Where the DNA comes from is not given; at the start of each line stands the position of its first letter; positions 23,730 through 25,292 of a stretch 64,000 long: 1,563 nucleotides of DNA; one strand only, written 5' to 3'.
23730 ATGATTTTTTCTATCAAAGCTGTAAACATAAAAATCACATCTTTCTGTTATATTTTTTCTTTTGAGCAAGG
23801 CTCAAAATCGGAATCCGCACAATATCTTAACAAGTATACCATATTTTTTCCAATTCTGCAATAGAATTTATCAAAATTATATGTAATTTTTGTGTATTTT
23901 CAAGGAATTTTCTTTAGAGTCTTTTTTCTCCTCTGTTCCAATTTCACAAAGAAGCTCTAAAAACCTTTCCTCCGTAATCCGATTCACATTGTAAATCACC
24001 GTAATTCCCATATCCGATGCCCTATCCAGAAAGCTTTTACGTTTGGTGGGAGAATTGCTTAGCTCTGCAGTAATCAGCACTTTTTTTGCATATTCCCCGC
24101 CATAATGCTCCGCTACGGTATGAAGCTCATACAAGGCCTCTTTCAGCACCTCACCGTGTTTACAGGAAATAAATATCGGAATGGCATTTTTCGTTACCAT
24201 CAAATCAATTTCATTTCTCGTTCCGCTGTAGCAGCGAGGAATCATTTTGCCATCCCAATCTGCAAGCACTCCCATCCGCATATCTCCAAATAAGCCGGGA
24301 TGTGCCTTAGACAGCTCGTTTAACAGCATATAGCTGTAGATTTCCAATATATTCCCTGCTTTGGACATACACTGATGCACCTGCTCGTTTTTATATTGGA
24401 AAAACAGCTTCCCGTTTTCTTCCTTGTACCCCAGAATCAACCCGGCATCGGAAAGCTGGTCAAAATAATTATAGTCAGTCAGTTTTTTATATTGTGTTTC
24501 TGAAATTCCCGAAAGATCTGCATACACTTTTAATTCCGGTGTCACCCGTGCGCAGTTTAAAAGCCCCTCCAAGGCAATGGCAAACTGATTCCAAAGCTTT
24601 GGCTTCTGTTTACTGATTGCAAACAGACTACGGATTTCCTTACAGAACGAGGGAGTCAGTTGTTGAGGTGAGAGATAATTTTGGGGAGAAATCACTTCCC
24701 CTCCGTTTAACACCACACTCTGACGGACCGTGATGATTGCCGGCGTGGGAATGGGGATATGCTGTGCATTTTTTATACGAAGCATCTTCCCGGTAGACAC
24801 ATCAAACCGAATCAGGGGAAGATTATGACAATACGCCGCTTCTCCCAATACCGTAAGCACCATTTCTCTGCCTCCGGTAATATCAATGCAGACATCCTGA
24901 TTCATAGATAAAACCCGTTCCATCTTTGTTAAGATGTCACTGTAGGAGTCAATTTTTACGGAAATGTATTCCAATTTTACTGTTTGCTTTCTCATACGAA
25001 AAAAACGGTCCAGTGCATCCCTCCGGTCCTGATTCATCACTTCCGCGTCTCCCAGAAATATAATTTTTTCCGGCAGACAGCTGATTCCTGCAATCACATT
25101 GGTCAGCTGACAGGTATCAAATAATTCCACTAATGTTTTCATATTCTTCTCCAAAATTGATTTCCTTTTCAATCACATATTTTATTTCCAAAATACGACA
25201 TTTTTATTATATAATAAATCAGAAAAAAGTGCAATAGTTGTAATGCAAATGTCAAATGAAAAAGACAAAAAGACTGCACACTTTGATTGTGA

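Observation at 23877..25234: Orphan Card1/Can2-like CARF-nuclease wedged between spo0A and secA, with no CRISPR-Cas in sight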

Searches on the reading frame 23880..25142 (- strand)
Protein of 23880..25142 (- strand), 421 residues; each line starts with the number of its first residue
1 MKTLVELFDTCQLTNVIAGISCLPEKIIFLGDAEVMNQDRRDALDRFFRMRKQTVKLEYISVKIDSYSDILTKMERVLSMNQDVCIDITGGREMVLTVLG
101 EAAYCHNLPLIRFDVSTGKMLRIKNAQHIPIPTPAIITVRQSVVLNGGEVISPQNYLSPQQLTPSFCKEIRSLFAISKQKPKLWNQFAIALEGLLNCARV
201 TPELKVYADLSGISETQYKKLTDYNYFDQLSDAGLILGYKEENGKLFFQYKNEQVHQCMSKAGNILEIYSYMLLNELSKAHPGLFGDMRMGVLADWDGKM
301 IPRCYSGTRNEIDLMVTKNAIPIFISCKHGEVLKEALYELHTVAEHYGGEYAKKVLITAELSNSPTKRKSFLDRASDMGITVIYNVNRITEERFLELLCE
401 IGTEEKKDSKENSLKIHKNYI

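Call 3: search_protein_families(library=pfam, proteins=[window:23880-25142:-], max_evalue=1)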
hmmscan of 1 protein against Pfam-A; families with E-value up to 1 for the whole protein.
window:23880-25142:- (421 aa): 1 family
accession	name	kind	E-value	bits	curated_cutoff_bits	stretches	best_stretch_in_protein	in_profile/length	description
PF23400.1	CARF_Card1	-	0.0004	20.8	24.6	1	24-92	27-97/146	Card1 CARF domain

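Call 4: search_protein_families(library=ncbifam, proteins=[window:23880-25142:-], max_evalue=1)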
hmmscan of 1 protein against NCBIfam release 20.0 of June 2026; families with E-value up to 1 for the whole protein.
window:23880-25142:- (421 aa): 2 families
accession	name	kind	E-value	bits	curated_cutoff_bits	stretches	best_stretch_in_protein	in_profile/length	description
NF000517.2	blaCBP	exception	0.031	13.2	650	1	289-345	237-294/308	CBP family penicillin-hydrolyzing class A beta-lactamase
TIGR01884.1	cas_HTH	subfamily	0.045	13.1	60.2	1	54-103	58-109/202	CRISPR-associated CARF protein Csa3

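Call 5: search_protein_families(library=padloc, proteins=[window:23880-25142:-], max_evalue=1)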
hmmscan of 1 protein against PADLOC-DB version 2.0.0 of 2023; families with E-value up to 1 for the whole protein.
window:23880-25142:- (421 aa): 16 families
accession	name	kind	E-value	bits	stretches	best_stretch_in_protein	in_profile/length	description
PDLC01895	CARF4--CARF_PDDEXK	-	3e-30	103.5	1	1-398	1-380/397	-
PDLC01881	CARF4--CARF_PDDEXK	-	1.1e-29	101.8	1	2-384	4-361/378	-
PDLC01884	CARF4--CARF_PDDEXK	-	3.8e-26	90.4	1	3-383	4-361/382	-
PDLC01880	CARF4--CARF_PDDEXK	-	8.9e-23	79.2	1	1-384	1-347/364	-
PDLC01882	CARF4--CARF_PDDEXK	-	2.9e-12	43.9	1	245-373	421-545/569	-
PDLC01898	CARF4--CARF_PDDEXK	-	8.1e-12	43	1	252-390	165-290/296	-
PDLC01890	CARF4--CARF_PDDEXK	-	1.3e-11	42.6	1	308-385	268-340/366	-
PDLC01968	CARF_PDDEXK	-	1.4e-10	38.9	1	221-376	212-332/361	-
PDLC01037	Csx1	-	2.9e-10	38.2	1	1-385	2-304/320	ARF+Nuclease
PDLC01900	CARF4--CARF_PDDEXK_AAA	-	4.7e-08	30.1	2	263-369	443-539/556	-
PDLC01903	CARF4--CARF_PDDEXK_TM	-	1.4e-05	22.7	1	245-369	253-357/380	-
PDLC01897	CARF4--CARF_PDDEXK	-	6.5e-05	20.4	1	255-382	243-348/369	-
PDLC01888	CARF4--CARF_PDDEXK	-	9.5e-05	19.7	2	263-360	235-332/368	-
PDLC01889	CARF4--CARF_PDDEXK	-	0.00057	17.2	1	308-369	269-330/367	-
PDLC01512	Csx1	-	0.00069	16.9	1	262-383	254-368/382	CAS-III; associated_signaling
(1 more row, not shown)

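Call 6: search_solved_structures(query=window:23880-25142:-, max_evalue=10, show_alignments=3)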
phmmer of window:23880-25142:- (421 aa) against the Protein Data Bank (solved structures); distinct sequences matched with E-value up to 10: 3.
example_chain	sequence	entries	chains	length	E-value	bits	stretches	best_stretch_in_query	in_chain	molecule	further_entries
7bdv_A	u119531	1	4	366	0.00028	23.4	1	7-180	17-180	Can2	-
6w33_A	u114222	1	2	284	0.27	13.6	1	262-345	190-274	Beta-lactamase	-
6w34_A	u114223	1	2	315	0.32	13.3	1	262-345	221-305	Beta-lactamase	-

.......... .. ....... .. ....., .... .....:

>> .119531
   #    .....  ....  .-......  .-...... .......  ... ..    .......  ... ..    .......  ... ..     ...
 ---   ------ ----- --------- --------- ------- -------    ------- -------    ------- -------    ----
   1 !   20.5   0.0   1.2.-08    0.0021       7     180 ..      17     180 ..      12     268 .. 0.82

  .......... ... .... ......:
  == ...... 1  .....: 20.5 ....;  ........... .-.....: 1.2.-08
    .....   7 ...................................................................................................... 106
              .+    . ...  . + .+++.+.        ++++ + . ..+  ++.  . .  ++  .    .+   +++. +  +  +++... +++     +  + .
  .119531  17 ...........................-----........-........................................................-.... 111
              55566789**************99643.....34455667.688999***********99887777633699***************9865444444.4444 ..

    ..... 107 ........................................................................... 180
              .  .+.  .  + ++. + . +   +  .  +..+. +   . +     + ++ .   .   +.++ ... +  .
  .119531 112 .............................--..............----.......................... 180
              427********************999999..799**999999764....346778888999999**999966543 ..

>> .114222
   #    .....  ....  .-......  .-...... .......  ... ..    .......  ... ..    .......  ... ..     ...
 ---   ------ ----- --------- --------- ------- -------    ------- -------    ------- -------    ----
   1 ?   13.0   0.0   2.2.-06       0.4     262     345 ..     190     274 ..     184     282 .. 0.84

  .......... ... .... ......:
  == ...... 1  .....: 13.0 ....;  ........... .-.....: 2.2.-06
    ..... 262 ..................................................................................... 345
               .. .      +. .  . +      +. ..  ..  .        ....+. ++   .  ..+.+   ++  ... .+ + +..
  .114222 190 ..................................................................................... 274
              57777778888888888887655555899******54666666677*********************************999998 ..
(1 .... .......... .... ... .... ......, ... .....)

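Call 10: find_homologous_proteins(query=window:23880-25142:-, max_evalue=0.001)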
Query window:23880-25142:- (421 aa): 178 proteins with E <= 0.001 among 3918 candidates; the best 120 are listed.
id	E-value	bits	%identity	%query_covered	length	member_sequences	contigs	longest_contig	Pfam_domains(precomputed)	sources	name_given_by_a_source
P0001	1.3e-281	951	100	100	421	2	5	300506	-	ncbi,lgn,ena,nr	ncbi:MAG: DUF1887 family protein [Clostridia bacterium]|nr:DUF1887 family protein [Clostridia bacter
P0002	2.8e-170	585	64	95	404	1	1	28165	-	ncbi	-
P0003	4.3e-169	581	64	96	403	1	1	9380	-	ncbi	-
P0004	4.5e-168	578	62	96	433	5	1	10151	-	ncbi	-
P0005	8.0e-168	577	64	96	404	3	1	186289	-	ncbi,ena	-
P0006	1.3e-163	563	63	96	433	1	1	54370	-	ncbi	-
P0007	6.3e-157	541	57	100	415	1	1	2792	-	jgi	-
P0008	3.0e-100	354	43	95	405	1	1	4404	PF09002.18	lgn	-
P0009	1.4e-98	349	43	95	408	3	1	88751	PF09002.18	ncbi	-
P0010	1.6e-98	349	42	94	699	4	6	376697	PF09002.18,PF00753.34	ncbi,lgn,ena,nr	ncbi:MAG: DUF1887 family protein [Clostridia bacterium]|nr:DUF1887 family protein [Clostridia bacter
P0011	3.8e-98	347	41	95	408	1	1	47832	PF09002.18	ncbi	-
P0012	6.5e-98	347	42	95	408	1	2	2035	PF09002.18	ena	-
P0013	9.9e-97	343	42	95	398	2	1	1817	PF09002.18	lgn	-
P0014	8.0e-96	340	41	95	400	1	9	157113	PF09002.18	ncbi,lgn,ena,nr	ncbi:MAG: DUF1887 family protein [Clostridia bacterium]|nr:DUF1887 family protein [Clostridia bacter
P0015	8.6e-96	340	41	95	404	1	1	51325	PF09002.18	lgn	-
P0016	1.4e-95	339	41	94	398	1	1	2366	PF09002.18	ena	-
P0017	2.1e-95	338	40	95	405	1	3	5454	PF09002.18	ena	-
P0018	4.4e-94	334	42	95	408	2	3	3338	PF09002.18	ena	-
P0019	4.7e-94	334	41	95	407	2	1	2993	PF09002.18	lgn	-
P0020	5.3e-94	334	41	95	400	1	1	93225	PF09002.18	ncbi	-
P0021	1.4e-93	332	40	94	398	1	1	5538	PF09002.18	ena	-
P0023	1.7e-93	332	40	95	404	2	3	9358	PF09002.18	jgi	-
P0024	4.4e-93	331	41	95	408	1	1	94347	PF09002.18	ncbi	-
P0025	7.0e-93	330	40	94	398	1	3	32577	PF09002.18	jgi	-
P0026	8.3e-93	330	40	95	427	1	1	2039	PF09002.18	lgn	-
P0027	9.2e-93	330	40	95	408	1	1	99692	PF09002.18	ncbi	-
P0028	1.1e-92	329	41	95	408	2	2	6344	PF09002.18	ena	-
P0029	1.6e-92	329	41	95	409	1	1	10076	PF09002.18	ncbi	-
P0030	8.4e-92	326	41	95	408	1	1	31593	PF09002.18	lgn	-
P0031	9.7e-92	326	40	94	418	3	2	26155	PF09002.18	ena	-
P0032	2.1e-91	325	41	95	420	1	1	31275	PF09002.18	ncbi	-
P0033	3.3e-91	325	40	94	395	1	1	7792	PF09002.18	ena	-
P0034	5.3e-91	324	40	95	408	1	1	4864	PF09002.18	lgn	-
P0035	1.1e-90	323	41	94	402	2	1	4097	PF09002.18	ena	-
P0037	1.6e-90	322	40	95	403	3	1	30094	PF09002.18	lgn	-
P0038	2.2e-90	322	40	94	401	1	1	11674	PF09002.18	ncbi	-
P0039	2.7e-90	322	40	94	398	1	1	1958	PF09002.18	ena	-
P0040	3.3e-90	321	40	94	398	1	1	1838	PF09002.18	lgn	-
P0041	1.5e-89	319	41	95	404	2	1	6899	PF09002.18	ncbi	-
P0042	2.6e-89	318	40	95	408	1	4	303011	PF09002.18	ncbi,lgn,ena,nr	ncbi:MAG: DUF1887 family protein [Clostridia bacterium]|nr:DUF1887 family protein [Clostridia bacter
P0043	4.4e-89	317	37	95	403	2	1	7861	PF09002.18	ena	-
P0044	6.6e-89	317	39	94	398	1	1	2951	PF09002.18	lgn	-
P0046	1.6e-88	316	39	95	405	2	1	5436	PF09002.18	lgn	-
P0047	2.8e-88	315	39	95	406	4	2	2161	PF09002.18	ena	-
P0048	2.9e-88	315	38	94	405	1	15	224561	PF09002.18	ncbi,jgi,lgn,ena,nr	ncbi:MAG: DUF1887 family protein [Ruminococcaceae bacterium]|nr:DUF1887 family protein [Oscillospira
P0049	6.8e-88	314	38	95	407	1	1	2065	PF09002.18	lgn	-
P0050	7.2e-88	313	39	95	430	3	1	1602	PF09002.18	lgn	-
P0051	1.3e-87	313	38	95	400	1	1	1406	PF09002.18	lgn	-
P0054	3.2e-87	311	39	94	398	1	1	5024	PF09002.18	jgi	-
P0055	5.6e-87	311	39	95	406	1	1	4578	PF09002.18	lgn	-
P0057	8.1e-87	310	38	95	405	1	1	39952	PF09002.18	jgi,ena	-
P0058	2.1e-86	309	37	95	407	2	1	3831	PF09002.18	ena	-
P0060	7.5e-86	307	39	95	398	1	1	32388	PF09002.18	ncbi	-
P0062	1.4e-85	306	38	95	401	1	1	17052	PF09002.18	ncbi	-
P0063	8.2e-84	300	40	94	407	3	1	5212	PF09002.18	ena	-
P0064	6.1e-83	297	39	94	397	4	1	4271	PF09002.18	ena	-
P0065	6.4e-83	297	39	94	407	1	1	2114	PF09002.18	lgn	-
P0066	8.4e-83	297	38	95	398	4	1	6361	PF09002.18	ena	-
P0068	2.3e-82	295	37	95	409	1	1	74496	PF09002.18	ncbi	-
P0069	3.2e-82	295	38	94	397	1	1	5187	PF09002.18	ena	-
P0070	4.1e-82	295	37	94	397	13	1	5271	PF09002.18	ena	-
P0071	5.5e-82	294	38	94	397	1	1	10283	PF09002.18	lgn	-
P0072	1.6e-81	293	38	94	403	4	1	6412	PF09002.18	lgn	-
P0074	2.1e-81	292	35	95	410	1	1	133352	PF09002.18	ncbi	-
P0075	4.2e-81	291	38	92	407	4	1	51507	PF09002.18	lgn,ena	-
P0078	4.8e-79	284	37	95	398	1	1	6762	PF09002.18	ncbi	-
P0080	5.6e-79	284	38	86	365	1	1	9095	PF09002.18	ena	-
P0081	1.6e-78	283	37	94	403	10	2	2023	PF09002.18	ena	-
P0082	1.8e-78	283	37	95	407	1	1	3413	PF09002.18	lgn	-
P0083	1.9e-78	282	38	95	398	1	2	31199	PF09002.18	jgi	-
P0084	3.3e-78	282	40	86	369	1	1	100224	PF09002.18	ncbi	-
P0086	1.8e-77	279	37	92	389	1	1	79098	PF09002.18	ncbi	-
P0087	2.8e-77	279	37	90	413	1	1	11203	PF09002.18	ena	-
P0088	3.5e-77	278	37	93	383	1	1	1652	PF09002.18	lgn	-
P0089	7.2e-77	277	35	94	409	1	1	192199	PF09002.18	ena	-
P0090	7.4e-76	274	36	95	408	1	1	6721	PF09002.18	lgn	-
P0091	1.4e-75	273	36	95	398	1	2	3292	PF09002.18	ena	-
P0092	7.1e-75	271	37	83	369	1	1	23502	PF09002.18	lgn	-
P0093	8.9e-75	270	36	95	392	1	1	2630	PF09002.18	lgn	-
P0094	1.0e-74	270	37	86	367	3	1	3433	PF09002.18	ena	-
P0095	9.6e-74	267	37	92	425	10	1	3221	PF09002.18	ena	-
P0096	9.8e-73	264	34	95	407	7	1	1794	PF09002.18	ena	-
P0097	3.8e-72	262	35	95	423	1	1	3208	PF09002.18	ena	-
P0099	4.7e-71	258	36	96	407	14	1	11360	PF09002.18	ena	-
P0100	4.8e-71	258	36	96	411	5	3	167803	PF09002.18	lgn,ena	-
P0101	8.2e-69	251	36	92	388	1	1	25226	PF09002.18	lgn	-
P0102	8.9e-68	247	34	93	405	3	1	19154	PF09002.18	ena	-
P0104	1.7e-66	243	34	91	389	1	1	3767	PF09002.18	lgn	-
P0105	2.2e-66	243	34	91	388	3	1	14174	PF09002.18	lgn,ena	-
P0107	7.1e-66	241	34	92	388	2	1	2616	PF09002.18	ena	-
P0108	4.4e-64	235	37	84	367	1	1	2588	PF09002.18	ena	-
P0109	3.5e-62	229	35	87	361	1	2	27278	PF09002.18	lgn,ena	-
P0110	1.1e-60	224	35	87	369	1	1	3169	PF09002.18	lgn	-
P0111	8.6e-54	201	31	95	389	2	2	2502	PF09002.18,PF18662.8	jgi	-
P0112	1.1e-53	201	31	94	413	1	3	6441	PF09002.18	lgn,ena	-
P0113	1.3e-53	201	31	92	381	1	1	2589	PF09002.18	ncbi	-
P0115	7.6e-52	195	31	94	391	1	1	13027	PF09002.18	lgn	-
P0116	8.5e-52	195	31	94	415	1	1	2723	PF09002.18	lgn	-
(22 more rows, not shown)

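Call 12: find_encoding_contigs(protein=P0001, flank=10000, max_places=5)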
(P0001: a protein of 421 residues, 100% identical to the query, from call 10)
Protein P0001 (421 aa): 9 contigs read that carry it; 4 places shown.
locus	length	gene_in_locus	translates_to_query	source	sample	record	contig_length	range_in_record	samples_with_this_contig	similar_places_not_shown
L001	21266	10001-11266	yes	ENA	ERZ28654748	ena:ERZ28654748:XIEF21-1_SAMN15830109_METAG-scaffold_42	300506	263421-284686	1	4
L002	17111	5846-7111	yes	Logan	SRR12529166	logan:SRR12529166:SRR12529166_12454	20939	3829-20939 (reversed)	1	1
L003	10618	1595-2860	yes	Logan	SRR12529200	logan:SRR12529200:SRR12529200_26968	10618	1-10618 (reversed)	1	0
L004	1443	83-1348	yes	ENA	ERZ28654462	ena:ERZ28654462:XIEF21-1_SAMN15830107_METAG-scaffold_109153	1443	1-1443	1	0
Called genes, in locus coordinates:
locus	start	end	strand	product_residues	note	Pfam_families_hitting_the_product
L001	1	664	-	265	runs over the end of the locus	PF21302:Zn_ribbon_RlmA, PF13679:Methyltransf_32 (faint), PF13847:Methyltransf_31, PF08241:Methyltransf_11, PF13649:Methyltransf_25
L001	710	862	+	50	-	-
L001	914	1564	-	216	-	PF01613:Flavin_Reduct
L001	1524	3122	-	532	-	PF00005:ABC_tran, PF13304:AAA_21 (faint), PF12848:ABC_tran_Xtn, PF00005:ABC_tran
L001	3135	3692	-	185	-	PF02417:Chromate_transp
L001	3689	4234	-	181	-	PF02417:Chromate_transp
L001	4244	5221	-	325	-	PF02463:SMC_N (faint), PF13166:AAA_13 (faint), PF13175:AAA_15, PF13476:AAA_23 (weak), PF13304:AAA_21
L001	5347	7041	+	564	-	PF00704:Glyco_hydro_18, PF23916:TIM-barrel_EndoS (faint), PF00395:SLH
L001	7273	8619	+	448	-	PF02812:ELFV_dehydrog_N, PF00208:ELFV_dehydrog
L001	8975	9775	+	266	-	PF00072:Response_reg, PF08769:Spo0A_C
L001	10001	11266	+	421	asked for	-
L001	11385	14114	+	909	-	PF07517:SecA_DEAD, PF00270:DEAD (faint), PF01043:SecA_PP_bind, PF21090:P-loop_SecA, PF07516:SecA_SW, PF02810:SEC-C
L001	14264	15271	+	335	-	PF03462:PCRF, PF00472:RF-1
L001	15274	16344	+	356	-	PF03462:PCRF, PF00472:RF-1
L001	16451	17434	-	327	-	PF02618:YceG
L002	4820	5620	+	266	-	PF00072:Response_reg, PF08769:Spo0A_C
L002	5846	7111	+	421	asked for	-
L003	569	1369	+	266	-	PF00072:Response_reg, PF08769:Spo0A_C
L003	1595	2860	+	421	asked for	-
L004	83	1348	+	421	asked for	-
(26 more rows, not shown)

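Call 13: find_encoding_contigs(protein=P0005, flank=10000, max_places=1)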
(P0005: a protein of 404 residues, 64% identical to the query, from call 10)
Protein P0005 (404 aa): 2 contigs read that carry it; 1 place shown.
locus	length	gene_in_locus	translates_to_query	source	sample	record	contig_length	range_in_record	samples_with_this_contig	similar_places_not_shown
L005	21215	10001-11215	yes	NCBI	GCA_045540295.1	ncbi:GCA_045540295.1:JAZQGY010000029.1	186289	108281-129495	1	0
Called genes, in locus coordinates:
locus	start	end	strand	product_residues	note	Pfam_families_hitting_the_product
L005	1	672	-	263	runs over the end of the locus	PF21302:Zn_ribbon_RlmA, PF13847:Methyltransf_31, PF08241:Methyltransf_11, PF13649:Methyltransf_25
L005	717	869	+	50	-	-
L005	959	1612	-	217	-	PF01613:Flavin_Reduct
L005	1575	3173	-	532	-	PF00005:ABC_tran, PF13304:AAA_21 (faint), PF12848:ABC_tran_Xtn, PF00005:ABC_tran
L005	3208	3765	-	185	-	PF02417:Chromate_transp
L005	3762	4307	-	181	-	PF02417:Chromate_transp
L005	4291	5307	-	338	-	PF02463:SMC_N, PF13476:AAA_23, PF13555:AAA_29 (weak), PF00005:ABC_tran (faint), PF13304:AAA_21, PF13175:AAA_15 (weak)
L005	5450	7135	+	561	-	PF00704:Glyco_hydro_18, PF23916:TIM-barrel_EndoS (weak), PF00395:SLH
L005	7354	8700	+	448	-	PF02812:ELFV_dehydrog_N, PF00208:ELFV_dehydrog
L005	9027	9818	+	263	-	PF00072:Response_reg, PF08769:Spo0A_C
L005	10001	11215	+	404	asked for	-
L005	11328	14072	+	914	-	PF07517:SecA_DEAD, PF00270:DEAD (faint), PF01043:SecA_PP_bind, PF21090:P-loop_SecA, PF07516:SecA_SW, PF02810:SEC-C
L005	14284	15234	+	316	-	PF03462:PCRF, PF00472:RF-1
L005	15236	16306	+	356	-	PF03462:PCRF, PF00472:RF-1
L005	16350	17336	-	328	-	PF02618:YceG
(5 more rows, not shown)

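Call 14: find_encoding_contigs(protein=P0014, flank=10000, max_places=1)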
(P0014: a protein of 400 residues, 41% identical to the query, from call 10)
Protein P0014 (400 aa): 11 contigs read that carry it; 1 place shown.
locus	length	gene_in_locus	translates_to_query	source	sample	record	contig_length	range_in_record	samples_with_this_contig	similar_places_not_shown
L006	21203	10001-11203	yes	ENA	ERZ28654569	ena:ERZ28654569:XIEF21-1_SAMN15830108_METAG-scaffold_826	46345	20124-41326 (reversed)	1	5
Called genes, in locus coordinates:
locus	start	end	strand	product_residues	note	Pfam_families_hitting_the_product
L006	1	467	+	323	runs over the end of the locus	PF14286:DHHW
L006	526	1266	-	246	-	PF12833:HTH_18, PF00165:HTH_AraC (weak)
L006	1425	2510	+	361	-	PF22244:GCE_fung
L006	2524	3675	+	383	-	PF09587:PGA_cap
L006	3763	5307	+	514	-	PF00933:Glyco_hydro_3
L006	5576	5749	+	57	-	-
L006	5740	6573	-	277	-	PF02311:AraC_binding, PF07883:Cupin_2 (weak), PF12833:HTH_18, PF00165:HTH_AraC (faint)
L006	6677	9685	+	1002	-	PF01074:Glyco_hydro_38N, PF09261:Alpha-mann_mid, PF07748:Glyco_hydro_38C, PF17677:Glyco_hydro38C2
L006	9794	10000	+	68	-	PF07866:DUF1653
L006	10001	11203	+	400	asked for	PF09002:Card1_endonuc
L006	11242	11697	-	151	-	PF00075:RNase_H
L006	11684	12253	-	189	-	PF04542:Sigma70_r2, PF04545:Sigma70_r4, PF01381:HTH_3 (weak)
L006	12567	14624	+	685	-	PF02378:PTS_EIIC, PF00367:PTS_EIIB, PF00358:PTS_EIIA_1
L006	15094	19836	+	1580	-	PF05593:RHS_repeat (weak), PF25023:TEN_YD-shell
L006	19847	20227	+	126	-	-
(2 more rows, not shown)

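Call 15: find_encoding_contigs(protein=P0048, flank=10000, max_places=1)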
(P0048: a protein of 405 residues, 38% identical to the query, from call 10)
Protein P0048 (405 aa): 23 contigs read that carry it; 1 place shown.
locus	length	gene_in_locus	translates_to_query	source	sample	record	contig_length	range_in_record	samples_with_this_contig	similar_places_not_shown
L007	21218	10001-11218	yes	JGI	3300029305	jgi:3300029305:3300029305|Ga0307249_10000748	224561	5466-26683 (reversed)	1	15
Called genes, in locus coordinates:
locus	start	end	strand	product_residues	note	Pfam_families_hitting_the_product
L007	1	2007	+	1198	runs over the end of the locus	PF00395:SLH (weak)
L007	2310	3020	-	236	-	PF02311:AraC_binding, PF00165:HTH_AraC (weak), PF12833:HTH_18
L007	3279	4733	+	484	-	PF03747:ADP_ribosyl_GH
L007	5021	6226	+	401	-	-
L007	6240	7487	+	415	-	-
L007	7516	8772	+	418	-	-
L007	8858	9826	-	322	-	PF01408:GFO_IDH_MocA, PF22725:GFO_IDH_MocA_C3, PF02894:GFO_IDH_MocA_C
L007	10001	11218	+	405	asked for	PF09002:Card1_endonuc (faint)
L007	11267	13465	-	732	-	PF17389:Bac_rhamnosid6H, PF22422:MGH1-like_GH (weak)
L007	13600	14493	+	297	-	PF19568:Spore_III_AA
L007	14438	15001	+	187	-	PF09548:Spore_III_AB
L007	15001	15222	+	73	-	PF06686:SpoIIIAC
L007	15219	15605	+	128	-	PF06686:SpoIIIAC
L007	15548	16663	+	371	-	PF09546:Spore_III_AE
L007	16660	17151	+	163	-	PF09581:Spore_III_AF (weak)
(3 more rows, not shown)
